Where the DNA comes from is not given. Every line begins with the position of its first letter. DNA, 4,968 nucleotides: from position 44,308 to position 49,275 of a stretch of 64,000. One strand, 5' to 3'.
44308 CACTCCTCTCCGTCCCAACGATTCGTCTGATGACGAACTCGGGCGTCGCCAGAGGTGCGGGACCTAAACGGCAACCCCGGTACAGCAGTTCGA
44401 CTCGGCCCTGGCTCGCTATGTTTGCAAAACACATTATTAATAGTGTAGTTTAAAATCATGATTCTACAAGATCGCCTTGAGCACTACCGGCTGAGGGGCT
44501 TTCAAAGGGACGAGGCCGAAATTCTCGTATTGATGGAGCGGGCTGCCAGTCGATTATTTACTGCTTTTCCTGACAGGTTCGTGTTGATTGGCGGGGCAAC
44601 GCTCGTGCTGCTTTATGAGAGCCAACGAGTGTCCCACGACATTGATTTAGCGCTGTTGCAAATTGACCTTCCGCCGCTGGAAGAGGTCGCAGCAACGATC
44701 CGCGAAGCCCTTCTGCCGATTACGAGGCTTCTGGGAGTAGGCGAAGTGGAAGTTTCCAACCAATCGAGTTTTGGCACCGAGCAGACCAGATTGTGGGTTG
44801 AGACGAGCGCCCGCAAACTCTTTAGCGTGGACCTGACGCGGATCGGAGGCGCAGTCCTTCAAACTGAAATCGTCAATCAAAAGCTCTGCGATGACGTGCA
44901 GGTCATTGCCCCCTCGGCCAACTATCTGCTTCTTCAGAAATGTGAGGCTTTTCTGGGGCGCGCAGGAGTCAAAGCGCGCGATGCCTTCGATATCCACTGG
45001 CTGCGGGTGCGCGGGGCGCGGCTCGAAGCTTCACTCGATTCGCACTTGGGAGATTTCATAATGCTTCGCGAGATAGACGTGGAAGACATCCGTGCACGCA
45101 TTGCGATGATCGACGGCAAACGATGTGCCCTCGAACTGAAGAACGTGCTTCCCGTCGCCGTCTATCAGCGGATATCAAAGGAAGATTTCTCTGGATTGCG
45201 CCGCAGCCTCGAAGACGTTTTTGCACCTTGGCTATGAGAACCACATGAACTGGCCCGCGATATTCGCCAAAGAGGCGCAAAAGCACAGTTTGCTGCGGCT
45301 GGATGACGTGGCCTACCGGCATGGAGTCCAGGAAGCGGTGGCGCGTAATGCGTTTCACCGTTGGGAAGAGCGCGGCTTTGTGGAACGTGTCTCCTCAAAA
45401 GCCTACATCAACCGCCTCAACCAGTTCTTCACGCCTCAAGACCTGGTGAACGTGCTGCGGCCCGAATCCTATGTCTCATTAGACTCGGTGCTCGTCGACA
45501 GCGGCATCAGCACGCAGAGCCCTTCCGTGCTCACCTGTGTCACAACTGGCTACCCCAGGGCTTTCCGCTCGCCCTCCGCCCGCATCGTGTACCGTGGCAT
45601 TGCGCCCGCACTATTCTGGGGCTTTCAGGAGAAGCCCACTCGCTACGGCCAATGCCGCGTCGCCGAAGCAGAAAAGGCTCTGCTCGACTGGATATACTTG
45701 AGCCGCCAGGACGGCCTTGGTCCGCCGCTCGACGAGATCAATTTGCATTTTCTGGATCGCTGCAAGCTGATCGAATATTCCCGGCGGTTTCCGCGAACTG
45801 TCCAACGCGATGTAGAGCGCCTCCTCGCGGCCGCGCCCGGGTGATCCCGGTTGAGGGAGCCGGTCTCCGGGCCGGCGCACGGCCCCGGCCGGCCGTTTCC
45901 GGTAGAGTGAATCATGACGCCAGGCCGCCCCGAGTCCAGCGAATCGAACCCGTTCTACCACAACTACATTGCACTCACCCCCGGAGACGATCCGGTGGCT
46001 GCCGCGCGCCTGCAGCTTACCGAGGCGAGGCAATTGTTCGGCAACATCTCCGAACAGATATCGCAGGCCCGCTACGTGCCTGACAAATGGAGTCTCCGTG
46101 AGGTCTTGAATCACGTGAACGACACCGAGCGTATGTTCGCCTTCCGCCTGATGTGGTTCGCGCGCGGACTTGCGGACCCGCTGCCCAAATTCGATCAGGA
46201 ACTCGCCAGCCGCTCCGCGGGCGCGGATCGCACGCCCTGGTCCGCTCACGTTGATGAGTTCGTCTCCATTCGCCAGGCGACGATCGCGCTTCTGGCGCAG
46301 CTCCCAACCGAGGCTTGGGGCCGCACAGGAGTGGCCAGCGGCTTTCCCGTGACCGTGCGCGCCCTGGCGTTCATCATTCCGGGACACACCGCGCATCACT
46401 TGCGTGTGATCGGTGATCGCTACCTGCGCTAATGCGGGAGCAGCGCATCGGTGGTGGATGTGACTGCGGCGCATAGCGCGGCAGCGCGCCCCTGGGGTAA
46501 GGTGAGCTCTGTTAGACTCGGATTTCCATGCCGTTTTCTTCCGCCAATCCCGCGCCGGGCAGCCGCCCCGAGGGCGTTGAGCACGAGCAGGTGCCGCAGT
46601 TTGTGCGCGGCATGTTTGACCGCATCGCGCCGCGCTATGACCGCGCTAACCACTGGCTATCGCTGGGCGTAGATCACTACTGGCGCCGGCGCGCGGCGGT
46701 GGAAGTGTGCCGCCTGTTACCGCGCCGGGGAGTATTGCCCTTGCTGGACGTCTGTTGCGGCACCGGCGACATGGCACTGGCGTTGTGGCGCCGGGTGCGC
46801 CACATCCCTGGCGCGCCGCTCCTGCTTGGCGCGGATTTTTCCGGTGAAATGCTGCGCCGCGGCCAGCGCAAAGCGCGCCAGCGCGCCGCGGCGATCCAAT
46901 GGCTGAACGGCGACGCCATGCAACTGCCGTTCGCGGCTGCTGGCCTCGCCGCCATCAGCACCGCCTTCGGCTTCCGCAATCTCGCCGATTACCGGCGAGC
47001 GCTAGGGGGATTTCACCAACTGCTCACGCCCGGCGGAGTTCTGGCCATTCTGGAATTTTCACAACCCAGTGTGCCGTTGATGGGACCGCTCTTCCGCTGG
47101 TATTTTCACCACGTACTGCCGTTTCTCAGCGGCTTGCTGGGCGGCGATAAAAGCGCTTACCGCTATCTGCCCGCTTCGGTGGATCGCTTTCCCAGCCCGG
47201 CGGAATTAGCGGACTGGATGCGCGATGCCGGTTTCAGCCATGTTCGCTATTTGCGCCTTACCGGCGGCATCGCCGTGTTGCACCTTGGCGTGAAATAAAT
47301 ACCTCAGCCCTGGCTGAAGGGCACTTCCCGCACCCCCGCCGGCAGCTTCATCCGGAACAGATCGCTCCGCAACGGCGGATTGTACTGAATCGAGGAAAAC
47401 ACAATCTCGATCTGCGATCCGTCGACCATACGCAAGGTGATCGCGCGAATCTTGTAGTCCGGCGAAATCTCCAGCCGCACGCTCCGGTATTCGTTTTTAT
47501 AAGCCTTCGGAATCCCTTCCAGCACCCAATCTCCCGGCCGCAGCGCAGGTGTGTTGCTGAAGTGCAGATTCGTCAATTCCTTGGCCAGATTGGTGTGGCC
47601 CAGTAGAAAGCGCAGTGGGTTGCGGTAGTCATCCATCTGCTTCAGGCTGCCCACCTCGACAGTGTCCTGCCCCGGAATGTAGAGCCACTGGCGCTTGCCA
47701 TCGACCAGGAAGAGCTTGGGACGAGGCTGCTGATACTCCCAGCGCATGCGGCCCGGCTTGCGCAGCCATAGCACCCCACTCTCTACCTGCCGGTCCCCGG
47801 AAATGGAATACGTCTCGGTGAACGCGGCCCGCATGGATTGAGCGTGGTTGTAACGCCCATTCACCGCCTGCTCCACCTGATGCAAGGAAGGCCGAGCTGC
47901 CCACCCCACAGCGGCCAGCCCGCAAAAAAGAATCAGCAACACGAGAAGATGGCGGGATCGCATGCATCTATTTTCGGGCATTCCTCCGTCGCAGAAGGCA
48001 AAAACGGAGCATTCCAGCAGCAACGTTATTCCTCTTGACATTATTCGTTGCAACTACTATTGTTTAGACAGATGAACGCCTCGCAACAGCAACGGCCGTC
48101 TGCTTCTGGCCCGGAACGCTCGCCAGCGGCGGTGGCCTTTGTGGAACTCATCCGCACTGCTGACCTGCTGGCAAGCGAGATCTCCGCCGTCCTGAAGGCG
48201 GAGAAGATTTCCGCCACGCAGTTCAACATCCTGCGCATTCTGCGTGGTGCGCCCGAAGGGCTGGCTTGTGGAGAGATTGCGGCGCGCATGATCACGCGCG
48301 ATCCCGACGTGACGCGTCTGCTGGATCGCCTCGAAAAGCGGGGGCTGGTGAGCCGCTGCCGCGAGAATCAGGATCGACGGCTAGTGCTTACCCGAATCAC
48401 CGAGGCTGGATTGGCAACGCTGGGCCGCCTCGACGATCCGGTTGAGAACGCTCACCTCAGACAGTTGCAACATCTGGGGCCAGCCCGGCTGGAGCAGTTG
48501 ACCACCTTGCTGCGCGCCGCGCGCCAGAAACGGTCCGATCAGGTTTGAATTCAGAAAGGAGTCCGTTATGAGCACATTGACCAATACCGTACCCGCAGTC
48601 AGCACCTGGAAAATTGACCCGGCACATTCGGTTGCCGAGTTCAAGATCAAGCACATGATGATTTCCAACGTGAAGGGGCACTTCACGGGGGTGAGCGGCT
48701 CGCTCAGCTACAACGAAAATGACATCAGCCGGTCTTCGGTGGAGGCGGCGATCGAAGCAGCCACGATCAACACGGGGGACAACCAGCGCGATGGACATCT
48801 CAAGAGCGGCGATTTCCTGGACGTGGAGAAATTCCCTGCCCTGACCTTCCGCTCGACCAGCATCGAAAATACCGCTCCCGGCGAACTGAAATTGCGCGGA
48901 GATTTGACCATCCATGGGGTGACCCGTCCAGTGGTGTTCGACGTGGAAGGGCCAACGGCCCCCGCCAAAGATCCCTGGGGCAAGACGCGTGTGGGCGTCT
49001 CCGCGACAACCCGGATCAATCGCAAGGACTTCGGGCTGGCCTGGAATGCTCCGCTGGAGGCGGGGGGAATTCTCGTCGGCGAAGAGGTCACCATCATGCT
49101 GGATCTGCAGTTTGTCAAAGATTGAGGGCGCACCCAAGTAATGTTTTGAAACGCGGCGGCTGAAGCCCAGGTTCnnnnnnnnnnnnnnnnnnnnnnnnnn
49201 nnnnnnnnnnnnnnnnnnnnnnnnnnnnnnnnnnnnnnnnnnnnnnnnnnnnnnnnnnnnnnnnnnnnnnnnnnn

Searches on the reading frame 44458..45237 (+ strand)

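Call 20: search_protein_families(library=pfam, proteins=[window:44458-45237:+])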
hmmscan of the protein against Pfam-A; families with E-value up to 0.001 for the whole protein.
window:44458-45237:+ (259 aa): 1 family
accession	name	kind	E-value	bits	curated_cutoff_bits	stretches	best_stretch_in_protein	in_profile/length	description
PF08843.17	AbiEii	-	5.3e-13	49.9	22.5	1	36-186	10-172/238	Nucleotidyl transferase AbiEii toxin, Type IV TA system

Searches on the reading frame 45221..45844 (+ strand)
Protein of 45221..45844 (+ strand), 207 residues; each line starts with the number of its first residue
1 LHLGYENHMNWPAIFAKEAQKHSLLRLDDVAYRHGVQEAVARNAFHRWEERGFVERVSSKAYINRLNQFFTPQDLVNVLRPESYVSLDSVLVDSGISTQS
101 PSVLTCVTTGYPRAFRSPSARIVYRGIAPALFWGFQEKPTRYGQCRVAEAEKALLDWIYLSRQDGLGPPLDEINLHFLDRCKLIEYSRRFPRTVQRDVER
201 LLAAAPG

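Call 58: search_protein_families(library=pfam, proteins=[window:45221-45844:+], max_evalue=0.00001)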
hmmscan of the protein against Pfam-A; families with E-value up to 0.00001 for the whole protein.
window:45221-45844:+ (207 aa): 0 families

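Call 82: search_protein_families(library=ncbifam, proteins=[window:45221-45844:+], max_evalue=0.001)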
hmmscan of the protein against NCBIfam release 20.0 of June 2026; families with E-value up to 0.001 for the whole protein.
window:45221-45844:+ (207 aa): 1 family
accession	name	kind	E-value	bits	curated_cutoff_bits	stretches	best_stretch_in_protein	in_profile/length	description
NF047376.1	TAA_AbiEi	equivalog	5.8e-08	32.6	150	1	37-118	34-121/172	type IV toxin-antitoxin system AbiEi family antitoxin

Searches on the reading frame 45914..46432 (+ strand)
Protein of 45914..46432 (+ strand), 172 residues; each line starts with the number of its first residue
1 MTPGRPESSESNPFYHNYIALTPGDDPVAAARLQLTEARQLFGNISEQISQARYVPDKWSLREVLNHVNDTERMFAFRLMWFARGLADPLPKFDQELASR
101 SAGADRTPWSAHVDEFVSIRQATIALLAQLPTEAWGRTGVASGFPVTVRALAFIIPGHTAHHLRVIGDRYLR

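Call 58: search_protein_families(library=pfam, proteins=[window:45914-46432:+], max_evalue=0.00001)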
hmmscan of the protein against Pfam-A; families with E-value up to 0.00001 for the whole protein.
window:45914-46432:+ (172 aa): 1 family
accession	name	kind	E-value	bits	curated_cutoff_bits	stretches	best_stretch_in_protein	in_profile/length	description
PF12867.12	DinB_2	-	1.1e-17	65.1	24.8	1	36-166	7-128/128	DinB superfamily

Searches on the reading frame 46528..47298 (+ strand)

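Call 58: search_protein_families(library=pfam, proteins=[window:46528-47298:+], max_evalue=0.00001)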
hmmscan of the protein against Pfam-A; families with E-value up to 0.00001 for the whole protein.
window:46528-47298:+ (256 aa): 6 families
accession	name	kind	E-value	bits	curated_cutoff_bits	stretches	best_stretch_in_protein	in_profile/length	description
PF01209.24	Ubie_methyltran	-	1.5e-55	188.5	20.1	1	24-256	7-233/233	ubiE/COQ5 methyltransferase family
PF13649.12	Methyltransf_25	-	2.9e-15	57.2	27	1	73-170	2-97/97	Methyltransferase domain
PF08241.18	Methyltransf_11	-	8.5e-12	46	21.2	1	73-174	1-95/95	Methyltransferase domain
PF13489.12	Methyltransf_23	-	1.2e-08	35.3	27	1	50-238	3-161/164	Methyltransferase domain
PF08242.18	Methyltransf_12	-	3.4e-07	31.3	30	1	73-172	1-98/98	Methyltransferase domain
PF13847.12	Methyltransf_31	-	9.2e-06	25.8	27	0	71-178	6-113/145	Methyltransferase domain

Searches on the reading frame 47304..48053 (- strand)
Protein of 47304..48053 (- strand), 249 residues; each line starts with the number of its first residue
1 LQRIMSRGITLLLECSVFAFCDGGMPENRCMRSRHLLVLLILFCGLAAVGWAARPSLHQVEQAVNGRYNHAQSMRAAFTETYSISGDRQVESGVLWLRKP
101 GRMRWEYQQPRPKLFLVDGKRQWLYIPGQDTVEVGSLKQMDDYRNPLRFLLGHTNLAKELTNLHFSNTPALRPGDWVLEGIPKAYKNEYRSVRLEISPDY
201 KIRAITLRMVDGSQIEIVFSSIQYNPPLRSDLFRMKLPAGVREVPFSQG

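Call 58: search_protein_families(library=pfam, proteins=[window:47304-48053:-], max_evalue=0.00001)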
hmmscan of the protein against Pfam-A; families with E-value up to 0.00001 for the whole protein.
window:47304-48053:- (249 aa): 1 family
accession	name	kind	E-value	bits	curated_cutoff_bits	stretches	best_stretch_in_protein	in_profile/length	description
PF03548.22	LolA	-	2.6e-19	70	23.6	1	70-235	2-164/165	Outer membrane lipoprotein carrier protein LolA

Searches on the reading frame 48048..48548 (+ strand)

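Call 58: search_protein_families(library=pfam, proteins=[window:48048-48548:+], max_evalue=0.00001)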
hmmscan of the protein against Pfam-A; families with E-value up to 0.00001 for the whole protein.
window:48048-48548:+ (166 aa): 3 families
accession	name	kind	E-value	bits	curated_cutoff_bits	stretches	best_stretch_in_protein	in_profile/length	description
PF01047.28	MarR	-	3.3e-13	49.8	24.6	1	54-113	1-59/59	MarR family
PF12802.13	MarR_2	-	8.3e-11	42.3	27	1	54-111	3-60/61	MarR family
PF22381.2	Staph_reg_Sar_Rot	-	8e-07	29.5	27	1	46-121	4-78/85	Transcriptional regulator SarA/Rot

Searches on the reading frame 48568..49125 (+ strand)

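Call 58: search_protein_families(library=pfam, proteins=[window:48568-49125:+], max_evalue=0.00001)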
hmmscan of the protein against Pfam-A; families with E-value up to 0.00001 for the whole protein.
window:48568-49125:+ (185 aa): 1 family
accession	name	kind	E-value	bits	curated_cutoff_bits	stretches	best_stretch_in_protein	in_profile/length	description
PF04264.18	YceI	-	6.8e-52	176.3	23.7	1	14-182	1-150/150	YceI-like domain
